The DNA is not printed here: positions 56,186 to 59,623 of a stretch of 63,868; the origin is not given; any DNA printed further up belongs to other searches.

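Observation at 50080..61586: Ten-gene, 11.5-kb translationally coupled operon of unassigned pathway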

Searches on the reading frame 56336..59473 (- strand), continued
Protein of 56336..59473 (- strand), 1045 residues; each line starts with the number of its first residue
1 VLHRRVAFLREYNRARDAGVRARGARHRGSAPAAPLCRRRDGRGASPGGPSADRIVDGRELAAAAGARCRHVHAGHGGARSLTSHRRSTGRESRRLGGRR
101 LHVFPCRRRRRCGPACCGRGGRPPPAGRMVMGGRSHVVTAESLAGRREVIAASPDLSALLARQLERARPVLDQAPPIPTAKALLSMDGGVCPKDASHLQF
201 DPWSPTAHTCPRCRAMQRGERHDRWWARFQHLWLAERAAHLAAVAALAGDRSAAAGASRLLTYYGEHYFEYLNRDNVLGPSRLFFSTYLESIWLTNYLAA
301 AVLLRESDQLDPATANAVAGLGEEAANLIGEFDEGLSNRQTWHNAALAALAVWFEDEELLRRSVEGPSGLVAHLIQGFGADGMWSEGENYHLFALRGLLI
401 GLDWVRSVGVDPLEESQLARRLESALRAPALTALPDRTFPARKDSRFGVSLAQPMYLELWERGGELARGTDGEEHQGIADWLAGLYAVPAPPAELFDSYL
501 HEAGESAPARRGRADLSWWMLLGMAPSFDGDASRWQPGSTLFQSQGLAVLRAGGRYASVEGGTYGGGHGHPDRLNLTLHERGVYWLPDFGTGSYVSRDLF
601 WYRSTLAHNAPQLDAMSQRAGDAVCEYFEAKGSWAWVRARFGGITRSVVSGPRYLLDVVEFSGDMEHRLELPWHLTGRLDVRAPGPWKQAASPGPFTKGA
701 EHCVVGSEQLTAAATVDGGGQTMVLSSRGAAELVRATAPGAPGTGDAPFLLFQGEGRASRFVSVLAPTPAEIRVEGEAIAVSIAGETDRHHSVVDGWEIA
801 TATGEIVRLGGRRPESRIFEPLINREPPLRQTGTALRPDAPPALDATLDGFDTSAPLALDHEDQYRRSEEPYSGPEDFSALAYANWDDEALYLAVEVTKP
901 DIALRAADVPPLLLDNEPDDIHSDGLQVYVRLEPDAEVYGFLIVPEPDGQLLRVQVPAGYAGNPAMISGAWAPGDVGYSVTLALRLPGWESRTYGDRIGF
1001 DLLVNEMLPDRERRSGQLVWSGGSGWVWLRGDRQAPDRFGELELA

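Call 56: find_encoding_contigs(protein=P0272, flank=10000, max_places=1)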
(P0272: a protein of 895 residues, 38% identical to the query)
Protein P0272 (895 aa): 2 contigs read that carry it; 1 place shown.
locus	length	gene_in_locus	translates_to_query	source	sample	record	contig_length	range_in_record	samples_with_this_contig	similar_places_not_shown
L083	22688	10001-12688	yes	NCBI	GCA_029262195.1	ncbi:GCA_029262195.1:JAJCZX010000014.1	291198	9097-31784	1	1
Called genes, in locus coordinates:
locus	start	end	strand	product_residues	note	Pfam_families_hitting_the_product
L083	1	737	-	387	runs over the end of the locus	PF01546:Peptidase_M20, PF07687:M20_dimer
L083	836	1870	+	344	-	PF01370:Epimerase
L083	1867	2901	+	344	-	PF00701:DHDPS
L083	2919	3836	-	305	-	PF00288:GHMP_kinases_N, PF08544:GHMP_kinases_C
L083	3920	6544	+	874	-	PF01074:Glyco_hydro_38N, PF09261:Alpha-mann_mid, PF17677:Glyco_hydro38C2 (faint)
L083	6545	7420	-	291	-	PF00528:BPD_transp_1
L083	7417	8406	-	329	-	PF19300:BPD_transp_1_N, PF00528:BPD_transp_1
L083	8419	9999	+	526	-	PF00496:SBP_bac_5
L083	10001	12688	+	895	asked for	PF07940:Hepar_II_III_C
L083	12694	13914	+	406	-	PF00202:Aminotran_3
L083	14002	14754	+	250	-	PF04909:Amidohydro_2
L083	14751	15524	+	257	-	-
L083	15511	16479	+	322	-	PF00005:ABC_tran, PF08352:oligo_HPY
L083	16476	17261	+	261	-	PF00005:ABC_tran, PF13304:AAA_21 (faint)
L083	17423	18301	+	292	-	PF02861:Clp_N, PF00392:GntR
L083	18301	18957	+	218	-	PF03006:HlyIII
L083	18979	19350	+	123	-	PF18029:Glyoxalase_6, PF00903:Glyoxalase (faint)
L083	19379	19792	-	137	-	-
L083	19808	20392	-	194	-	PF07617:DUF1579 (weak)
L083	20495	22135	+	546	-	PF01433:Peptidase_M1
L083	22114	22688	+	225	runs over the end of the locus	-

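Call 57: find_encoding_contigs(protein=P0278, flank=10000, max_places=1)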
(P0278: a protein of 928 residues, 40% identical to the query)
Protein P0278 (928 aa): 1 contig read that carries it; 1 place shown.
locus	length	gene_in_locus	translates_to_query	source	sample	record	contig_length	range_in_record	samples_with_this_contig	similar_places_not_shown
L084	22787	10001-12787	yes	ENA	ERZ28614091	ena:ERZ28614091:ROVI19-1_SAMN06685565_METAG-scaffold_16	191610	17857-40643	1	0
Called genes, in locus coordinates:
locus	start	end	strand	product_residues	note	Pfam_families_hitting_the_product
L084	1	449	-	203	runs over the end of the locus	PF00081:Sod_Fe_N, PF02777:Sod_Fe_C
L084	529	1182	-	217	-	PF09335:VTT_dom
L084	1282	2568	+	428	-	PF05951:Peptidase_M15_2 (faint)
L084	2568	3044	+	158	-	-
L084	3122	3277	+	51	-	PF18919:DUF5670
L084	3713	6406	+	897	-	PF01074:Glyco_hydro_38N, PF09261:Alpha-mann_mid, PF07748:Glyco_hydro_38C (weak)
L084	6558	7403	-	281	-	PF00528:BPD_transp_1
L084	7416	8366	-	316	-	PF19300:BPD_transp_1_N, PF00528:BPD_transp_1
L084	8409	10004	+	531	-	PF00496:SBP_bac_5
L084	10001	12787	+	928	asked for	PF07940:Hepar_II_III_C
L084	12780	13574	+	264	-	PF00588:SpoU_methylase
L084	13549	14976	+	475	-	-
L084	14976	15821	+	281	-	PF04909:Amidohydro_2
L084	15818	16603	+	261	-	-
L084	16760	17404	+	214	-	PF02085:Cytochrom_CIII (faint), PF14522:Cytochrome_C7 (weak), PF14537:Cytochrom_c3_2 (weak)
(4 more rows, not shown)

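Call 58: predict_structure(alignment_id=A1)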
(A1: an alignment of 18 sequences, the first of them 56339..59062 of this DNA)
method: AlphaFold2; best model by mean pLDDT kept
length: 908 residues; sequences in the alignment: 18
mean_pLDDT: 75.6   pTM: 0.69
mean pLDDT of the five models: 75.6, 70.1, 67.0, 64.7, 62.4
residues with pLDDT >= 90: 205; 70-90: 425; 50-70: 155; < 50: 123
segments of 3 or more residues with pLDDT < 50: 46-51, 136-147, 306-315, 333-337, 356-362, 428-435, 449-470, 578-581, 604-607, 679-692, 726-734, 777-784, 887-897
pLDDT, mean of each block of 10 residues (from residue 1): 88 95 93 86 52 61 72 75 64 83 96 95 91 54 44 84 95 94 82 70 87 91 86 88 79 79 90 86 88 78 47 52 83 55 84 54 58 80 89 82 80 82 61 51 55 36 37 70 70 90 86 90 88 75 74 75 81 52 70 83 56 85 85 81 90 88 92 66 33 77 91 90 51 55 92 95 81 48 63 85 86 78 84 90 95 90 86 65 59 44 85
secondary structure, 60 per line:
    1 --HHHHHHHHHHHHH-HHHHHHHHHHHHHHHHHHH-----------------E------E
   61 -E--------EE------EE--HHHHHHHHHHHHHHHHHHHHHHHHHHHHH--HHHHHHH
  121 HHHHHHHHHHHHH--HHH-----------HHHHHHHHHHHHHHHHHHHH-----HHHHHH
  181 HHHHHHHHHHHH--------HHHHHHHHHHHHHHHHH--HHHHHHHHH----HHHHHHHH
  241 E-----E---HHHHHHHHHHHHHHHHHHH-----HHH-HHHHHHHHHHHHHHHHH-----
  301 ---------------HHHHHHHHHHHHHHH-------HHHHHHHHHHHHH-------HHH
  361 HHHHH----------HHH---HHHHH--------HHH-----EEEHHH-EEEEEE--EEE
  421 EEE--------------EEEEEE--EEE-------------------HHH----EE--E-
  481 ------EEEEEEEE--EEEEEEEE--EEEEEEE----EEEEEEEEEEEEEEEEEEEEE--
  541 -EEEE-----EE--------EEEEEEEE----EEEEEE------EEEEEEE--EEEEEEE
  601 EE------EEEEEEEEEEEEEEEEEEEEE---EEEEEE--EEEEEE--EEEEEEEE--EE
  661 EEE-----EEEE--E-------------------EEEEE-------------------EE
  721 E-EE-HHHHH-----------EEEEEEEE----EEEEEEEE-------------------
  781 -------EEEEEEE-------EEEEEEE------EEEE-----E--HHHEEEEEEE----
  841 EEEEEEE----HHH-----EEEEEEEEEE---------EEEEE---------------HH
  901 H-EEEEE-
elements in order (helices of 4 or more, strands of 3 or more residues): H3-15 H17-35 H83-111 H114-133 H150-169 H175-192 H201-217 H220-228 H233-240 H251-269 H279-295 H316-330 H338-350 H358-365 H382-386 E403-405 E410-415 E418-423 E438-443 E446-448 E487-494 E497-504 E507-513 E518-538 E542-545 E561-568 E573-578 E585-591 E594-602 E609-629 E633-638 E641-646 E649-656 E659-663 E669-672 E695-699 E719-721 H726-730 E742-749 E754-761 E788-794 E802-808 E815-818 E830-836 E841-847 E860-869 E879-883 E903-907

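Call 61: fold_search(model_id=the predicted structure, library=pdb)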
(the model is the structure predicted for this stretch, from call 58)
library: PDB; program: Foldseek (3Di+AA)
matches with E <= 10: 793; with E <= 0.001: 59
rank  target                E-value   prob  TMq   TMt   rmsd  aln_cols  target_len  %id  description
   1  4ojz_B                2.3e-19  1.00  0.54  0.67   6.1       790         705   16  Crystal Structure of Alg17c Mutant Y258A Complexed with Alginate Trisaccharide (released 2014-01-29)
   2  4ok2_B                2.4e-19  1.00  0.52  0.65   8.0       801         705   16  Crystal Structure of Alg17c Mutant Y258A (released 2014-01-29)
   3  8bdd_A                3.0e-19  1.00  0.52  0.65   6.4       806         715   16  Crystal structure of Bacteroides ovatus CP926 PL17 alginate lyase (released 2023-08-30)
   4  4ok4_B                4.1e-19  1.00  0.52  0.66   6.2       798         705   16  Crystal Structure of Alg17c Mutant H202L (released 2014-01-29)
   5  4ojz_A                7.9e-19  1.00  0.53  0.67   6.0       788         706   15  Crystal Structure of Alg17c Mutant Y258A Complexed with Alginate Trisaccharide (released 2014-01-29)
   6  7bjt_A                1.2e-18  1.00  0.54  0.66   5.9       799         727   16  Structure-function analysis of a new PL17 oligoalginate lyase from the marine bacterium Zobellia galactanivorans DsijT (released 2021-07-14)
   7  4ok4_A                1.2e-18  1.00  0.53  0.66   6.3       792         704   16  Crystal Structure of Alg17c Mutant H202L (released 2014-01-29)
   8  4nei_A                1.5e-18  1.00  0.52  0.66   6.4       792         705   16  Alg17c PL17 Family Alginate Lyase (released 2014-01-29)
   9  7bm6_A                2.5e-18  1.00  0.54  0.66   5.8       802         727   16  Structure-function analysis of a new PL17 oligoalginate lyase from the marine bacterium Zobellia galactanivorans DsijT (released 2021-07-14)
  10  9irq_A                9.7e-18  1.00  0.54  0.67   6.2       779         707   17  Alginate lyase (Microbulbifer sp. ALW1) (released 2025-01-22)
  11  6jp4_A                3.6e-15  1.00  0.52  0.60  22.2       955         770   12  Crystal structure of the catalytic domain of a multi-domain alginate lyase Dp0100 from thermophilic bacterium Defluvii (released 2019-10-30)
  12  6jpn_A                7.0e-15  1.00  0.50  0.58  23.1       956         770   12  Crystal structure of the catalytic domain of a multi-domain alginate lyase Dp0100 from thermophilic bacterium Defluvii (released 2019-10-30)
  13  3a0o_B                2.8e-14  1.00  0.48  0.56   7.5       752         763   13  Crystal structure of alginate lyase from Agrobacterium tumefaciens C58 (released 2010-03-31)
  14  3a0o_A                3.2e-14  1.00  0.48  0.56   7.7       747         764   14  Crystal structure of alginate lyase from Agrobacterium tumefaciens C58 (released 2010-03-31)
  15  3afl_A                1.0e-13  1.00  0.42  0.49   8.0       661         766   14  Crystal structure of exotype alginate lyase Atu3025 H531A complexed with alginate trisaccharide (released 2010-04-28)
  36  1i82_A                5.2e-07  1.00  0.18  0.76   4.3       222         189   18  FAMILY 9 CARBOHYDRATE-BINDING MODULE FROM THERMOTOGA MARITIMA XYLANASE 10A WITH CELLOBIOSE (released 2001-06-13)
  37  7nwo                  2.8e-06  1.00  0.17  0.73   4.3       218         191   19  A carbohydrate binding module family 9 (CBM9) from Caldicellulosiruptor kristjanssonii in complex with glucose (released 2021-07-07)
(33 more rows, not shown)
